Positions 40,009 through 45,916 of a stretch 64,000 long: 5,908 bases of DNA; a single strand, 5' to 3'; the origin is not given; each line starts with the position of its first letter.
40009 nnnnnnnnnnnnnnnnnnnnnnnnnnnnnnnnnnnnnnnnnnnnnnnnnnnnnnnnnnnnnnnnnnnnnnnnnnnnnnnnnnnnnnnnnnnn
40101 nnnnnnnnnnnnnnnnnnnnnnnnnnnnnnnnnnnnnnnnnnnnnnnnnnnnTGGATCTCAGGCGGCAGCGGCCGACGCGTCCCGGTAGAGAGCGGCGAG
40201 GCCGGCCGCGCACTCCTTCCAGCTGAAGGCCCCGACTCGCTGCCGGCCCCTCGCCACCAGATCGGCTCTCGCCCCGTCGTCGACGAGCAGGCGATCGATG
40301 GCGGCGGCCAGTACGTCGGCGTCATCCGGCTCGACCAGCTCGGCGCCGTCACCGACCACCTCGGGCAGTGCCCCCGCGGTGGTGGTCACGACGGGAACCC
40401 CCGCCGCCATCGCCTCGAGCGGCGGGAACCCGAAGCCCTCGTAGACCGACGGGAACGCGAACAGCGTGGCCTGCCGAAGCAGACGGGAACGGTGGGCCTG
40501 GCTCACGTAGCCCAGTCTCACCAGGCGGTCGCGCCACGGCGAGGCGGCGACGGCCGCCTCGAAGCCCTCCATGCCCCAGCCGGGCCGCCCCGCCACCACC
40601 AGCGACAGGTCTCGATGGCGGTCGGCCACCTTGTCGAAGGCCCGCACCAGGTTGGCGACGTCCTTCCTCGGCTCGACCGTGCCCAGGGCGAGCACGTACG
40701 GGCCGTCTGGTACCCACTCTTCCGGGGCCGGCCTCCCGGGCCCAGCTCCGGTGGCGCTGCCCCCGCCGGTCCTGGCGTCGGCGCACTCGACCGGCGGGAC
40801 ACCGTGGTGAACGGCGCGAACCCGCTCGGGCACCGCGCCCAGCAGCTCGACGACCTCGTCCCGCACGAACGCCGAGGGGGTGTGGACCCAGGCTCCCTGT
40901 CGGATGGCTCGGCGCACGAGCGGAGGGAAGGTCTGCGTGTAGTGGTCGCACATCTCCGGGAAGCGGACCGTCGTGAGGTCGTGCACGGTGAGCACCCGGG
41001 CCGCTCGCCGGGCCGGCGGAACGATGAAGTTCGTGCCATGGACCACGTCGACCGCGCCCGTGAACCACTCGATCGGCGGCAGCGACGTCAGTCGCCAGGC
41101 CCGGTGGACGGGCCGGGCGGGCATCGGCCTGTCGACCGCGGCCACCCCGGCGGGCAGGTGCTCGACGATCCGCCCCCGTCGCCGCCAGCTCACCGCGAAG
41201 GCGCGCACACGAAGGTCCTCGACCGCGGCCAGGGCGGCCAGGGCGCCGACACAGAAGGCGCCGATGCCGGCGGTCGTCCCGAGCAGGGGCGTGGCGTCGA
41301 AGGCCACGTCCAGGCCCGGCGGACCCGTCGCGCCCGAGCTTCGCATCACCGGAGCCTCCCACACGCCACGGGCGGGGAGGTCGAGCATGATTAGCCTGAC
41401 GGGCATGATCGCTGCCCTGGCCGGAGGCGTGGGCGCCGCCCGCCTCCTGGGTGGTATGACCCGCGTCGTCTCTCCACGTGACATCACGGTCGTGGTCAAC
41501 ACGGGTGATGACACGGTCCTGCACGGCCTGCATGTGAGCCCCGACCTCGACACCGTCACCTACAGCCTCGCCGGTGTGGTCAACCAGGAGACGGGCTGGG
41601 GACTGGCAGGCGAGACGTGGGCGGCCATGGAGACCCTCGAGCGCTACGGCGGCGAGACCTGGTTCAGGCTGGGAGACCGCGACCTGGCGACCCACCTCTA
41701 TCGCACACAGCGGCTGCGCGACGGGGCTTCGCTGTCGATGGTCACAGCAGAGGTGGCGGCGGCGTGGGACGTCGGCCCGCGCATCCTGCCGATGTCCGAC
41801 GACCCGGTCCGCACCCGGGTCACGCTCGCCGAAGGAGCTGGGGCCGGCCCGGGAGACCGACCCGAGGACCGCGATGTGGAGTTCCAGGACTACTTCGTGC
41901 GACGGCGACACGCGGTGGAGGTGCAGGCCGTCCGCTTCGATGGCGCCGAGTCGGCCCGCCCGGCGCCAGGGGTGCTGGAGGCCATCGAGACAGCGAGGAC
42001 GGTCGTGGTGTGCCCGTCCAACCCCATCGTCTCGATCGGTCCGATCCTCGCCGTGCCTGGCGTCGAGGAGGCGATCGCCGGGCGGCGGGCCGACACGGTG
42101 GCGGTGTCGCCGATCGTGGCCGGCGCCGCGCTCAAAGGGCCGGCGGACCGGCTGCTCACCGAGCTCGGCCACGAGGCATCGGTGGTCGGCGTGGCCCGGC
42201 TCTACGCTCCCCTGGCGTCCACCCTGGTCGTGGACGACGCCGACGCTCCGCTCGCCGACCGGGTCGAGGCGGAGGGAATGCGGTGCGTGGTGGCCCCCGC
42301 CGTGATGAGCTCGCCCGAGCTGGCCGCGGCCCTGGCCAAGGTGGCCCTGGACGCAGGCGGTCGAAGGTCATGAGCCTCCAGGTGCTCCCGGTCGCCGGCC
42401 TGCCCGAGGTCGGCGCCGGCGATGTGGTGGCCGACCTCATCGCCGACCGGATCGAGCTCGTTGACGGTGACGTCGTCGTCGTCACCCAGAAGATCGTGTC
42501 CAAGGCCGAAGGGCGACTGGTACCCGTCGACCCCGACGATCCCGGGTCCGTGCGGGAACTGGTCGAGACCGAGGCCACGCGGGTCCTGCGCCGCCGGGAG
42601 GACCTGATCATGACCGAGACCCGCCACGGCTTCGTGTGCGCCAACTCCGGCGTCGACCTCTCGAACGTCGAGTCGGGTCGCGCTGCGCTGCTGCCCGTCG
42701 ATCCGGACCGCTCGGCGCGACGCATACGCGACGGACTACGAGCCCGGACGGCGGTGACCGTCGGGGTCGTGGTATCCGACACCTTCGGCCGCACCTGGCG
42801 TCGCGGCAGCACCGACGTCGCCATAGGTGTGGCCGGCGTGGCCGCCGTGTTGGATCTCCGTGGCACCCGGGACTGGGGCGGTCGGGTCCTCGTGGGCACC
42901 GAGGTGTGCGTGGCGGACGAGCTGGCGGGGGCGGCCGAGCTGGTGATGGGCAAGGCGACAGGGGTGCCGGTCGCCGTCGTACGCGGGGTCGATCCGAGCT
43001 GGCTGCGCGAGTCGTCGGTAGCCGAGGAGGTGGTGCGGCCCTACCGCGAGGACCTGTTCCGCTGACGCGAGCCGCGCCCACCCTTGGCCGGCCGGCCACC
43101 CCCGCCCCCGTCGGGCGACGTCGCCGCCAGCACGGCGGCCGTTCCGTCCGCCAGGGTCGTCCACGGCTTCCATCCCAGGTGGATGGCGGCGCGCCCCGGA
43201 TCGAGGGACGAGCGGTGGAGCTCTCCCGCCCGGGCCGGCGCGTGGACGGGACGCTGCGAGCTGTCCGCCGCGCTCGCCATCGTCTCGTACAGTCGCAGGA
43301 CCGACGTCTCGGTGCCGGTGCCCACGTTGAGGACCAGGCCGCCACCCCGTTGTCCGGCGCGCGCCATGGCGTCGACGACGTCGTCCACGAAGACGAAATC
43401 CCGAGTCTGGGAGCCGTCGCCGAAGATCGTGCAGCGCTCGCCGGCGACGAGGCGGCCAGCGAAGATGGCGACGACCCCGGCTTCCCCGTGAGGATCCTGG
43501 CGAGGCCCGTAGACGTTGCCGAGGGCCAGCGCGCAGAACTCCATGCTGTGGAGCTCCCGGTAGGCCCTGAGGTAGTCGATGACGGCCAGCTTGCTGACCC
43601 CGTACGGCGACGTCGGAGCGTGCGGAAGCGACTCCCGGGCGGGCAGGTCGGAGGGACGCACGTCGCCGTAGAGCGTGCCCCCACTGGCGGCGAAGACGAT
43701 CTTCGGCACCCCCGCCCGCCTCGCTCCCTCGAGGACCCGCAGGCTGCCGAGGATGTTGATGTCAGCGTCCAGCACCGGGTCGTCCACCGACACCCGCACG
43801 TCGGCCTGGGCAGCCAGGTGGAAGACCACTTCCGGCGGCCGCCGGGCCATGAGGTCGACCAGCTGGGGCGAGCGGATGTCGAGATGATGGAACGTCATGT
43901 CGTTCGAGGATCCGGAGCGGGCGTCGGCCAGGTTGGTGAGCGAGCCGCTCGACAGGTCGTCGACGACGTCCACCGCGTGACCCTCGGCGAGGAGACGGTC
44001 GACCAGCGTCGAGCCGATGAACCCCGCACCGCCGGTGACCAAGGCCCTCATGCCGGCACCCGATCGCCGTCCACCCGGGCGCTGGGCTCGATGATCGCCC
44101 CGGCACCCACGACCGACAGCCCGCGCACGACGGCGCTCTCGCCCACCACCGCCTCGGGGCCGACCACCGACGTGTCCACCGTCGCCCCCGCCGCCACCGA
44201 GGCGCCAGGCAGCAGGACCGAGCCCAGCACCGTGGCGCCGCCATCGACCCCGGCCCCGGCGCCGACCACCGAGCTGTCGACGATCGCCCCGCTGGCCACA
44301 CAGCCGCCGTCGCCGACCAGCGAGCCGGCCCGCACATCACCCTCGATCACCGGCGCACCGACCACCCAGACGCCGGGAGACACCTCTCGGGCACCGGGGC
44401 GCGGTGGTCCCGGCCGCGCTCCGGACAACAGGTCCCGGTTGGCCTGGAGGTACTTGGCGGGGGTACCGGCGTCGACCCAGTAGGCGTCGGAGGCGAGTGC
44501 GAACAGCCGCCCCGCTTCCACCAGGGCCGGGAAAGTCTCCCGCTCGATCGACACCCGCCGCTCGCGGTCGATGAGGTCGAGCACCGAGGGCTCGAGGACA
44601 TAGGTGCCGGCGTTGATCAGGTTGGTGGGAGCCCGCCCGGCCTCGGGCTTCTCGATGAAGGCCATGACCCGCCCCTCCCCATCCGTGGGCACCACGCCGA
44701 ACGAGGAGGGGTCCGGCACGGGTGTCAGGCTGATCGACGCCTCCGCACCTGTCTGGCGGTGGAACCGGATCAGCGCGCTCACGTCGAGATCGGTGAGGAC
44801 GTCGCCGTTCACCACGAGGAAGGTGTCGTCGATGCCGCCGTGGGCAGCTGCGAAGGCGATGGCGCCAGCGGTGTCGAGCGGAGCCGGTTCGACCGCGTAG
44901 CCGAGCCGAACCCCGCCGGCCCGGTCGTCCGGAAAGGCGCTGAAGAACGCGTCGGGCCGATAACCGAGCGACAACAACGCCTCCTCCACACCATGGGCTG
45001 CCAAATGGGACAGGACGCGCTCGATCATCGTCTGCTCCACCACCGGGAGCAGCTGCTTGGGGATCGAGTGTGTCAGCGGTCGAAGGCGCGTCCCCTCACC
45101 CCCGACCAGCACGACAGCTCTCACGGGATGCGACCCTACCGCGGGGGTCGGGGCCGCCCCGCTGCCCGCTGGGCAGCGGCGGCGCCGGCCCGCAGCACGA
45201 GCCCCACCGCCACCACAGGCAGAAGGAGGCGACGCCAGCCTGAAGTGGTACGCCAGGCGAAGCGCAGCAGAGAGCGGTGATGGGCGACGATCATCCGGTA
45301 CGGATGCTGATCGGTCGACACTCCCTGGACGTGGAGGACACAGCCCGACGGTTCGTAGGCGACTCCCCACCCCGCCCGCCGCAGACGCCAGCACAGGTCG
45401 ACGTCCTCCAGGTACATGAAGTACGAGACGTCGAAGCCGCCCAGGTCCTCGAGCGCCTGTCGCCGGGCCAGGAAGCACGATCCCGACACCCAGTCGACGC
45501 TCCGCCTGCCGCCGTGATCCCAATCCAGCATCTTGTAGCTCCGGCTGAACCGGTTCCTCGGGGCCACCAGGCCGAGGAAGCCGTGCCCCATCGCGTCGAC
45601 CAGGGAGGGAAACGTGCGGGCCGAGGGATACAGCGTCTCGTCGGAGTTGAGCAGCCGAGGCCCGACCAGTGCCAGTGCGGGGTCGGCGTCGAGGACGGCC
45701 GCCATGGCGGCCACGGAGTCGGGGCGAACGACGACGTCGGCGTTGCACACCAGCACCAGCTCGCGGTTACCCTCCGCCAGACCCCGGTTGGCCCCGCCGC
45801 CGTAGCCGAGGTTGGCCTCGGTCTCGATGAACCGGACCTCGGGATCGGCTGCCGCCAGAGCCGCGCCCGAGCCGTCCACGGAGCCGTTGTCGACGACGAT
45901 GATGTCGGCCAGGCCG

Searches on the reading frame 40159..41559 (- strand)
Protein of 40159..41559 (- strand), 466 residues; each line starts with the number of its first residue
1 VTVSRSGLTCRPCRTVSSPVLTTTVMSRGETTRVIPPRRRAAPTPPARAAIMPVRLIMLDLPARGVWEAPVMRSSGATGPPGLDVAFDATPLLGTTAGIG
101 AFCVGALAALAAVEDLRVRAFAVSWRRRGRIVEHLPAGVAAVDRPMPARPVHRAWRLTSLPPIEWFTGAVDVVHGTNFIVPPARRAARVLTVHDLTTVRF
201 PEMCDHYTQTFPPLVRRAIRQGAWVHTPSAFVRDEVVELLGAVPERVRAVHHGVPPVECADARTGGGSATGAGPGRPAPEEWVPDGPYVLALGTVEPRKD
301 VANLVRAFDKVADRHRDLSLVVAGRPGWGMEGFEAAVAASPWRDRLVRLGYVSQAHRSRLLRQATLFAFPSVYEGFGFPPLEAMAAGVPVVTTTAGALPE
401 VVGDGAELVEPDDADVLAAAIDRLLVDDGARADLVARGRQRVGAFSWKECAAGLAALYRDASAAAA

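Call 47: search_protein_families(library=pfam, proteins=[window:40159-41559:-])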
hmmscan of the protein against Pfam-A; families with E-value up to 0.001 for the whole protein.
window:40159-41559:- (466 aa): 5 families
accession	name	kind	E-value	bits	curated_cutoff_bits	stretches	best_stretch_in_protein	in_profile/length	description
PF00534.26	Glycos_transf_1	-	1.1e-30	106.8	26.4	1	282-441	11-172/172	Glycosyl transferases group 1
PF13692.12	Glyco_trans_1_4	-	1.8e-28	100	27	1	287-426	2-141/142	Glycosyl transferases group 1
PF20706.3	GT4-conflict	-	7.5e-14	51.9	26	1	283-454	194-385/385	Family 4 Glycosyltransferase in conflict systems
PF13524.12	Glyco_trans_1_2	-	5.5e-09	36.6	25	1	316-443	13-130/144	Glycosyl transferase-like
PF13439.12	Glyco_transf_4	-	3.2e-07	31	28.5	1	109-255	14-167/170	Glycosyltransferase Family 4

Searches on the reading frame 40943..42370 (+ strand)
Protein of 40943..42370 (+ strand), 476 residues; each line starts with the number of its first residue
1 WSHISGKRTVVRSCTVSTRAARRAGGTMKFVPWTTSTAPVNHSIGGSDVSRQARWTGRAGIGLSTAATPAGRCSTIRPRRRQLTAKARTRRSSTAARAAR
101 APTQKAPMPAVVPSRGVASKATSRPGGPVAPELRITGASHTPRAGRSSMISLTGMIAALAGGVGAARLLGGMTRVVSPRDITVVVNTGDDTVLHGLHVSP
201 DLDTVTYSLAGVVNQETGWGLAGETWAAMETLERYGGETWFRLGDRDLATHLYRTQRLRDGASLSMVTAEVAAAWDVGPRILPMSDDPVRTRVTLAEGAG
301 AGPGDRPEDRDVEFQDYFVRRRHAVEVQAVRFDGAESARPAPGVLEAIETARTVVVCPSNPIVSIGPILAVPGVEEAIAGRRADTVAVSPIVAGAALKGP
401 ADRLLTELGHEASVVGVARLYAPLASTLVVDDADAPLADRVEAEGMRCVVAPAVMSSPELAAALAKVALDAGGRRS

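Call 52: search_protein_families(library=pfam, proteins=[window:40943-42370:+], max_evalue=0.01)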
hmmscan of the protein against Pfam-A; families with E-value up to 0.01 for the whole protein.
window:40943-42370:+ (476 aa): 1 family
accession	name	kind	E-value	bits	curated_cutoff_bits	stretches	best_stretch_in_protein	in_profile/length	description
PF01933.23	CofD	-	1.4e-50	172.6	30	1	156-441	1-262/290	2-phospho-L-lactate transferase CofD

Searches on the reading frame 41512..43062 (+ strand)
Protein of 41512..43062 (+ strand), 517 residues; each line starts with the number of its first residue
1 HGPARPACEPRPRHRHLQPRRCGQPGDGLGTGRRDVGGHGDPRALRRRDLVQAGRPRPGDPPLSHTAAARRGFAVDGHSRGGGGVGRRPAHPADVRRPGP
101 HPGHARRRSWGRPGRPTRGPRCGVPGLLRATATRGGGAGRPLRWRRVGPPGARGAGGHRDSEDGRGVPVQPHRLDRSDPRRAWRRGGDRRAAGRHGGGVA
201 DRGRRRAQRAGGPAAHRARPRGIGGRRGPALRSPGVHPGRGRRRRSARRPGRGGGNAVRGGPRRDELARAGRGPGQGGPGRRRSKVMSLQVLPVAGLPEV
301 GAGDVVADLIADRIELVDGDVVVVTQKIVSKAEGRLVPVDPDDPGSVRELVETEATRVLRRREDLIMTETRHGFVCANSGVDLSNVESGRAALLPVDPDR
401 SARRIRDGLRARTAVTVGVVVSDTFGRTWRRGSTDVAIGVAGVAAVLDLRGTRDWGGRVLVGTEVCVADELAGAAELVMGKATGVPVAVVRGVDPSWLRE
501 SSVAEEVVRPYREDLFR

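Call 52: search_protein_families(library=pfam, proteins=[window:41512-43062:+], max_evalue=0.01)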
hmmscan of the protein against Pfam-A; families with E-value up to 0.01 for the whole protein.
window:41512-43062:+ (517 aa): 1 family
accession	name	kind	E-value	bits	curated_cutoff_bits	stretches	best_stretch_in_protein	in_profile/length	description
PF01996.21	F420_ligase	-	6.2e-54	183.2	25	1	297-492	4-218/218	F420-0:Gamma-glutamyl ligase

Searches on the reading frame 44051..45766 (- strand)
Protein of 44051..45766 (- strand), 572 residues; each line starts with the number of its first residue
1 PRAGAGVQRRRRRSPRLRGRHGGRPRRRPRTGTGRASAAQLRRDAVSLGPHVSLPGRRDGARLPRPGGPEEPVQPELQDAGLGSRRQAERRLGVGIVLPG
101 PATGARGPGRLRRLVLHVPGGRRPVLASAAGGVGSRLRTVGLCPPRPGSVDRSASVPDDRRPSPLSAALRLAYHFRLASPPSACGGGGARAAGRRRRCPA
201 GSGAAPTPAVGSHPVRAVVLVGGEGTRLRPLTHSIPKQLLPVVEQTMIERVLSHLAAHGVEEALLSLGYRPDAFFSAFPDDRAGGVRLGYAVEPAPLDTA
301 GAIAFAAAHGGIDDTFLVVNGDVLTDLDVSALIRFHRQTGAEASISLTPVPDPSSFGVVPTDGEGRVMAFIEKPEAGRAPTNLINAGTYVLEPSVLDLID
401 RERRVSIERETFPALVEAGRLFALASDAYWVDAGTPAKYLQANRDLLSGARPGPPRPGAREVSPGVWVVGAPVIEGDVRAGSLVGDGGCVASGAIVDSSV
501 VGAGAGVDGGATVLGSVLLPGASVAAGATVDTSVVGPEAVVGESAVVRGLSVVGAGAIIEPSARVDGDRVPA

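Call 52: search_protein_families(library=pfam, proteins=[window:44051-45766:-], max_evalue=0.01)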
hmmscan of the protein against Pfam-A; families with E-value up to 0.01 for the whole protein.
window:44051-45766:- (572 aa): 4 families
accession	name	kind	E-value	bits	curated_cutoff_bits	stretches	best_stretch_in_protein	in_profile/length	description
PF00483.29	NTP_transferase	-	2.7e-49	168.4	21.2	1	217-447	2-243/245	Nucleotidyl transferase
PF12804.13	NTP_transf_3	-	4.9e-09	37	27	1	217-343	1-118/160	MobA-like NTP transferase domain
PF25084.1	LbH_EIF2B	-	7.4e-09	36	54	1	478-564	18-104/105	EIF2B subunit epsilon LbH domain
PF24894.1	Hexapep_GlmU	-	4.8e-07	30.3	23.3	1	482-547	19-83/104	GlmU-like, C-terminal hexapeptide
